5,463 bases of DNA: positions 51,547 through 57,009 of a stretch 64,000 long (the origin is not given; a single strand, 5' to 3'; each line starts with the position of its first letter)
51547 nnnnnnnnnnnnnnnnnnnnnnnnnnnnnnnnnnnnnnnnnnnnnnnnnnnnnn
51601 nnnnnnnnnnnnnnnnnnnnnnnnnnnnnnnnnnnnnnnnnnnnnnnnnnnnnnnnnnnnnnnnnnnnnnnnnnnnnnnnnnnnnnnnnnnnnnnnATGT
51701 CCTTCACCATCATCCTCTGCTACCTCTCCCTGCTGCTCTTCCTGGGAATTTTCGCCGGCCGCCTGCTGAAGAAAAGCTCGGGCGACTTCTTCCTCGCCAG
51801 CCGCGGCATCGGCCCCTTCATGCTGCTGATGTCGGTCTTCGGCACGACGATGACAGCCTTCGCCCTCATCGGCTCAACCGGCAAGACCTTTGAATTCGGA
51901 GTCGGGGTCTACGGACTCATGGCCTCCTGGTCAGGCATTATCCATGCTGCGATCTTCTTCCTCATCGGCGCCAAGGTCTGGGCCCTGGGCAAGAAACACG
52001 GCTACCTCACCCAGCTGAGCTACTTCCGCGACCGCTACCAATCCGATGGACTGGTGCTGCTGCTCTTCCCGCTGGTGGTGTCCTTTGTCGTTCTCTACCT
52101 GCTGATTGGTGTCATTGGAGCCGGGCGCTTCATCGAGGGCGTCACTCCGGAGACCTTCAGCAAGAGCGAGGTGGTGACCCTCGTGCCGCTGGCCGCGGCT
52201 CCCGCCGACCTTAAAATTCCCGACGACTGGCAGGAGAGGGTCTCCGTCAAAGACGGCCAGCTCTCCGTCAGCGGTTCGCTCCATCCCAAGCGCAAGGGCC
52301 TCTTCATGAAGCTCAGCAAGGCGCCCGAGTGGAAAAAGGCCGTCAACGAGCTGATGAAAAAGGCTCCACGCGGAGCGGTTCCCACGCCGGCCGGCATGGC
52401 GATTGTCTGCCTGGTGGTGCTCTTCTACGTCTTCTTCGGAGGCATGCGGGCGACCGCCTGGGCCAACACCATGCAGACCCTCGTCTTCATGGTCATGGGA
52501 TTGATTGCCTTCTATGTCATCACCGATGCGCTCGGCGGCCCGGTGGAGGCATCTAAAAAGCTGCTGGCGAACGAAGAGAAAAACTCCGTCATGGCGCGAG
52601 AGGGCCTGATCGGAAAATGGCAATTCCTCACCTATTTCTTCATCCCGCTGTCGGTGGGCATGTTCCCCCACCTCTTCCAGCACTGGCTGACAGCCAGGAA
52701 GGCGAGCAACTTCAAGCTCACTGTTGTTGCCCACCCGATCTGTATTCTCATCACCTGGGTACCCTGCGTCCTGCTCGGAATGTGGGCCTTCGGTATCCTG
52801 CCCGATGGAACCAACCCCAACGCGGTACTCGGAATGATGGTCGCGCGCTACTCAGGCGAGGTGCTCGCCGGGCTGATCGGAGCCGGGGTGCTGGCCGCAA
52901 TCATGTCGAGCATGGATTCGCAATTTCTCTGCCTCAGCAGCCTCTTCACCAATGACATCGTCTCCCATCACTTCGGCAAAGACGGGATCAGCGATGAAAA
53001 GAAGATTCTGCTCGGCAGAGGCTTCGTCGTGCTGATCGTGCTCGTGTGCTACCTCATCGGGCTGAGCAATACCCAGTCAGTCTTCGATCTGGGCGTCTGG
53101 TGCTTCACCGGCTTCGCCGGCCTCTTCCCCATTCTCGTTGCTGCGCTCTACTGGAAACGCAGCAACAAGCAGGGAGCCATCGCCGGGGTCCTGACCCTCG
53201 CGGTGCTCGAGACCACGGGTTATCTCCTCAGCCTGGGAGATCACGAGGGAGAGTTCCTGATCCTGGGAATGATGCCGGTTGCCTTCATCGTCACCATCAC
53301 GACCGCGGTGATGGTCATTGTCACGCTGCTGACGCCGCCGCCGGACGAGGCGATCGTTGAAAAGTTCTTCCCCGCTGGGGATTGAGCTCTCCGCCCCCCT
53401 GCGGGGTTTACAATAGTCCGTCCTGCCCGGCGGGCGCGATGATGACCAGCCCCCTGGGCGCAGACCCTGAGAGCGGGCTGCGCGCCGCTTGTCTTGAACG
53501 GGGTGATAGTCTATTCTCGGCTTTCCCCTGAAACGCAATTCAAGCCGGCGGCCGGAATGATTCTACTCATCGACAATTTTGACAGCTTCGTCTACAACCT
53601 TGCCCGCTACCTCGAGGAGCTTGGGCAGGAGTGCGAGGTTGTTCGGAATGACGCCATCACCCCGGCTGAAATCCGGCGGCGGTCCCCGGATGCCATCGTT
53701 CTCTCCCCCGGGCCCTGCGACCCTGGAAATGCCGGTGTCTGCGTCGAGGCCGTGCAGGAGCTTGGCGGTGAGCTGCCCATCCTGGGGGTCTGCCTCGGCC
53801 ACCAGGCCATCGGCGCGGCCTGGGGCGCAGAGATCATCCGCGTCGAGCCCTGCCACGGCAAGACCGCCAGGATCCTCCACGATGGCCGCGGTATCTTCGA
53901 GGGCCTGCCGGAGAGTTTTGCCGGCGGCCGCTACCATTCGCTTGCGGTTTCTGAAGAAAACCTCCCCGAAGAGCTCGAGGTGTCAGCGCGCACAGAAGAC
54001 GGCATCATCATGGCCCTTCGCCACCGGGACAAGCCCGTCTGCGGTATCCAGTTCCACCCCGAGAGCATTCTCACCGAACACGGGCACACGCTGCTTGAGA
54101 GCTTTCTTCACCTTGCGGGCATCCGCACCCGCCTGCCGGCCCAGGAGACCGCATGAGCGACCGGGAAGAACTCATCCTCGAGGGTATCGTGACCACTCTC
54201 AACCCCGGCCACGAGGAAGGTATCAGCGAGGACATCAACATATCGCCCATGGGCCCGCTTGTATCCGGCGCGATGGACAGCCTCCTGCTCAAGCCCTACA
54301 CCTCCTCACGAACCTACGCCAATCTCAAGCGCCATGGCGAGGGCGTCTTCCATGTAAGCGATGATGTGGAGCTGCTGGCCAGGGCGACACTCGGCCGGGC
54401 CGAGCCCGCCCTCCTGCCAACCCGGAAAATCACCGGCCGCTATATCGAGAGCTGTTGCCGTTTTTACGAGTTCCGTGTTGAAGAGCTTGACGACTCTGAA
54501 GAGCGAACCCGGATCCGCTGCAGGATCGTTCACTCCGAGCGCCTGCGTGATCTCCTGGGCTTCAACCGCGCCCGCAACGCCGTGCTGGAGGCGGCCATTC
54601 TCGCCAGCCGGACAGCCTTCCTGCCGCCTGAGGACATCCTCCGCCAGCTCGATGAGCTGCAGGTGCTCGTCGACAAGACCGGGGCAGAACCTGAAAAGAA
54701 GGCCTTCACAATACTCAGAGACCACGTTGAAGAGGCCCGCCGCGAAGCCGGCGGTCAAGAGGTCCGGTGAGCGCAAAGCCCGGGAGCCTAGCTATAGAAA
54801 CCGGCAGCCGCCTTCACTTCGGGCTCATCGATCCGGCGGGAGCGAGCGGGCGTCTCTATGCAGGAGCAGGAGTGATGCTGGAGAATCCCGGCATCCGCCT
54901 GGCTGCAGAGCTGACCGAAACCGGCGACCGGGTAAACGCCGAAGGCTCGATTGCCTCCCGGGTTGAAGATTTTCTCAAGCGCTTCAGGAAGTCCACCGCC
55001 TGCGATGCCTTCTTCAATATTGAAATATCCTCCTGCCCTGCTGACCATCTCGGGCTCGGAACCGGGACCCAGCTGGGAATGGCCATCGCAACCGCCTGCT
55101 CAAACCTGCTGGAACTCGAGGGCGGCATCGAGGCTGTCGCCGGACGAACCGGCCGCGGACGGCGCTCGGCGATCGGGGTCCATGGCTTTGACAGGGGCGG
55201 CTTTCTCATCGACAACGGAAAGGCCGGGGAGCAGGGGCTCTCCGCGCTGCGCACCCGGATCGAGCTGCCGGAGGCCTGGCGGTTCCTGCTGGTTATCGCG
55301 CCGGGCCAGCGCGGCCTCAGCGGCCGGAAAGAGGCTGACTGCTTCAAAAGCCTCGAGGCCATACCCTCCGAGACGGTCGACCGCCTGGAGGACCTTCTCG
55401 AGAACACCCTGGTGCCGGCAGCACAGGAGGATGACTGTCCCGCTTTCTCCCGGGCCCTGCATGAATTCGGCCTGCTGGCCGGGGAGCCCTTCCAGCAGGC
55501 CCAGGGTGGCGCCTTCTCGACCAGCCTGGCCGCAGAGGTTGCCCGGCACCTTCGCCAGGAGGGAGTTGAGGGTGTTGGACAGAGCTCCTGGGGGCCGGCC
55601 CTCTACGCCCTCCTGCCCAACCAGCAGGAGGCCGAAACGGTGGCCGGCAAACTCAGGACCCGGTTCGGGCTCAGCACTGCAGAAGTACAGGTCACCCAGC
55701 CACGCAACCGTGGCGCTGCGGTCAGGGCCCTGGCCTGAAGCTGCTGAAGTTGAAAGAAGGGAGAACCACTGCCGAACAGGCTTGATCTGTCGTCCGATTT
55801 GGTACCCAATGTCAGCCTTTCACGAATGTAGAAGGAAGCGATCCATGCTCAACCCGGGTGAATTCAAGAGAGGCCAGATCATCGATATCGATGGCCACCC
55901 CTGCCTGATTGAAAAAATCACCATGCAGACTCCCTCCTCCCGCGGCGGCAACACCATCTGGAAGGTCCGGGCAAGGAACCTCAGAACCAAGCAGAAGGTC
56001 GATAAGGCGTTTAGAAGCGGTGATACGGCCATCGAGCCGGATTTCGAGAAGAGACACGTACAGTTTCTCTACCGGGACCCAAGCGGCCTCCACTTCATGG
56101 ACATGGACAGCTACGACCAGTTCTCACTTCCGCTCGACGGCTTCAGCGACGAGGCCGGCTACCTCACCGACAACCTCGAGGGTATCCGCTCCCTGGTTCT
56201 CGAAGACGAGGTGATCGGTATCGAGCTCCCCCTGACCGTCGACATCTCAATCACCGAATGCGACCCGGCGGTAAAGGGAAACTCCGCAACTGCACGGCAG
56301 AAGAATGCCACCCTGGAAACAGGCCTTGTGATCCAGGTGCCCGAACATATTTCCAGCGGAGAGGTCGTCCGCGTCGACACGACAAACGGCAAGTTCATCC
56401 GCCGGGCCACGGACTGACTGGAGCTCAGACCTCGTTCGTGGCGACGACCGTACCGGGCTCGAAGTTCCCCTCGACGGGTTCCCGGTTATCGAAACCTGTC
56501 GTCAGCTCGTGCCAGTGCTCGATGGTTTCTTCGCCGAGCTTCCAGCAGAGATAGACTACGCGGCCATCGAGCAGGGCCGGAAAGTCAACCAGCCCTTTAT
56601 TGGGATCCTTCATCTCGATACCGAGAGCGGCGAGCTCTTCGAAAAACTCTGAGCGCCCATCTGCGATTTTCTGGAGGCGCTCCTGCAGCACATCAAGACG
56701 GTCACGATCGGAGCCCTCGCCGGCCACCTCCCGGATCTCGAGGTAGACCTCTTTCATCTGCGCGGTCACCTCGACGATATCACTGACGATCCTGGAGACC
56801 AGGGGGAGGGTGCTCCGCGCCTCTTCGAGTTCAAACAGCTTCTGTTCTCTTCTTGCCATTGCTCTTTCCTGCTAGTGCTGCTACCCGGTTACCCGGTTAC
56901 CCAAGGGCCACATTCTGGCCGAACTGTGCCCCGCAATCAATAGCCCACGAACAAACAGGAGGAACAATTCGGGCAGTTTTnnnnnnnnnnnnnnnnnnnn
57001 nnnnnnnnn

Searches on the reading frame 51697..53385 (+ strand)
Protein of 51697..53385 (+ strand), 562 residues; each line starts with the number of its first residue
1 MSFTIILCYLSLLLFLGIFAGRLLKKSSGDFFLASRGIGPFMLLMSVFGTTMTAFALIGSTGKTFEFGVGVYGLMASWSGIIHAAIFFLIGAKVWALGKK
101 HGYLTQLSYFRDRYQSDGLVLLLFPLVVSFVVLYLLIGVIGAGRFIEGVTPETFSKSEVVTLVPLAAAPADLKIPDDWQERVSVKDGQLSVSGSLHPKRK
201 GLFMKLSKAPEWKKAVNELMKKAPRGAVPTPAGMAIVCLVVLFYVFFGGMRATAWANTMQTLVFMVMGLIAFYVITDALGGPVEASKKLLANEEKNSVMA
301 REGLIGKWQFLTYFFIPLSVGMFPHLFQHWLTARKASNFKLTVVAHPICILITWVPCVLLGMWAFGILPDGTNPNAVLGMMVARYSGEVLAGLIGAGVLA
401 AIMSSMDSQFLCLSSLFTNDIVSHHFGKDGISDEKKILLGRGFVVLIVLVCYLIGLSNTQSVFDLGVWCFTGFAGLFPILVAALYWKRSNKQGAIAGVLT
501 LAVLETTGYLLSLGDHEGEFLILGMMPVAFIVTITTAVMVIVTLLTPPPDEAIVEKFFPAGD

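Call 44: search_protein_families(library=pfam, proteins=[window:51697-53385:+])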
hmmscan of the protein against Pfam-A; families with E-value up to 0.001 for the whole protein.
window:51697-53385:+ (562 aa): 1 family
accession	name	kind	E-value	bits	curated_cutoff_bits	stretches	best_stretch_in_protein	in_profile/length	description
PF00474.23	SSF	-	1.4e-36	126.7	22.8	2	233-499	123-404/406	Sodium:solute symporter family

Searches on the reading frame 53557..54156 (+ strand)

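Call 44: search_protein_families(library=pfam, proteins=[window:53557-54156:+])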
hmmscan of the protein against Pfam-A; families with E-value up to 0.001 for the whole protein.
window:53557-54156:+ (199 aa): 2 families
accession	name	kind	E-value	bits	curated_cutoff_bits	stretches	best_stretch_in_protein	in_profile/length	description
PF00117.34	GATase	-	1.3e-57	194.9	22.8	1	3-184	1-187/190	Glutamine amidotransferase class-I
PF07722.19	Peptidase_C26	-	3.2e-11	43.8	20.5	1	69-169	102-219/219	Peptidase C26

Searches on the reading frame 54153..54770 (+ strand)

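Call 44: search_protein_families(library=pfam, proteins=[window:54153-54770:+])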
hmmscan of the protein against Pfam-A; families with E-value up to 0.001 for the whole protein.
window:54153-54770:+ (205 aa): 2 families
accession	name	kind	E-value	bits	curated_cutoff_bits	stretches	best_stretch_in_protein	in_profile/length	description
PF04289.18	DUF447_N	-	1.3e-17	64.3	24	1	25-130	11-112/114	Protein of unknown function (DUF447) N-terminal domain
PF20766.2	DUF447_C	-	1.1e-12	48.2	24.8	1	138-189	1-52/53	Protein of unknown function (DUF447)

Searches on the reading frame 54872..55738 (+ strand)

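Call 44: search_protein_families(library=pfam, proteins=[window:54872-55738:+])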
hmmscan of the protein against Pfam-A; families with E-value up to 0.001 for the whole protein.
window:54872-55738:+ (288 aa): 1 family
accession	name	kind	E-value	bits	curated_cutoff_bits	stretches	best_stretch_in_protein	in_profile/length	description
PF08544.19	GHMP_kinases_C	-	4.8e-05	24.1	21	1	182-265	3-83/85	GHMP kinases C terminal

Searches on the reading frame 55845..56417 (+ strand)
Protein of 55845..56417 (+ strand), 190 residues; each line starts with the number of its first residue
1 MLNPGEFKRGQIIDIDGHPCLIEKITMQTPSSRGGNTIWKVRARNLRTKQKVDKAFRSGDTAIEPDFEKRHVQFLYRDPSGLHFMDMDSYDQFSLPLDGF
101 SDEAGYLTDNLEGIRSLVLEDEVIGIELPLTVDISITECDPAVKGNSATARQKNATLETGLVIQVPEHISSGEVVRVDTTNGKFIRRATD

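Call 44: search_protein_families(library=pfam, proteins=[window:55845-56417:+])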
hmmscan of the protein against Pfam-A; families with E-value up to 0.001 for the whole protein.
window:55845-56417:+ (190 aa): 3 families
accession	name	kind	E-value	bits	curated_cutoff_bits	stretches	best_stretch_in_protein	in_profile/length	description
PF09285.17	Elong-fact-P_C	-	1.8e-21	76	25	1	132-187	1-56/56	Elongation factor P, C-terminal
PF01132.26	EFP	-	4.9e-14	52.5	27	1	70-124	1-54/54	Elongation factor P (EF-P) OB domain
PF08207.18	EFP_N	-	2.5e-13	50.3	23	1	6-61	4-57/58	Elongation factor P (EF-P) KOW-like domain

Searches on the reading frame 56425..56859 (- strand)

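Call 44: search_protein_families(library=pfam, proteins=[window:56425-56859:-])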
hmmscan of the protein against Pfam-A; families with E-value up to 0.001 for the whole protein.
window:56425-56859:- (144 aa): 1 family
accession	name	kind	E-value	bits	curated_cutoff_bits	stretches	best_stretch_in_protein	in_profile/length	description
PF09969.14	DUF2203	-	3.8e-35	121.7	24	1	7-129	1-122/122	Uncharacterized conserved protein (DUF2203)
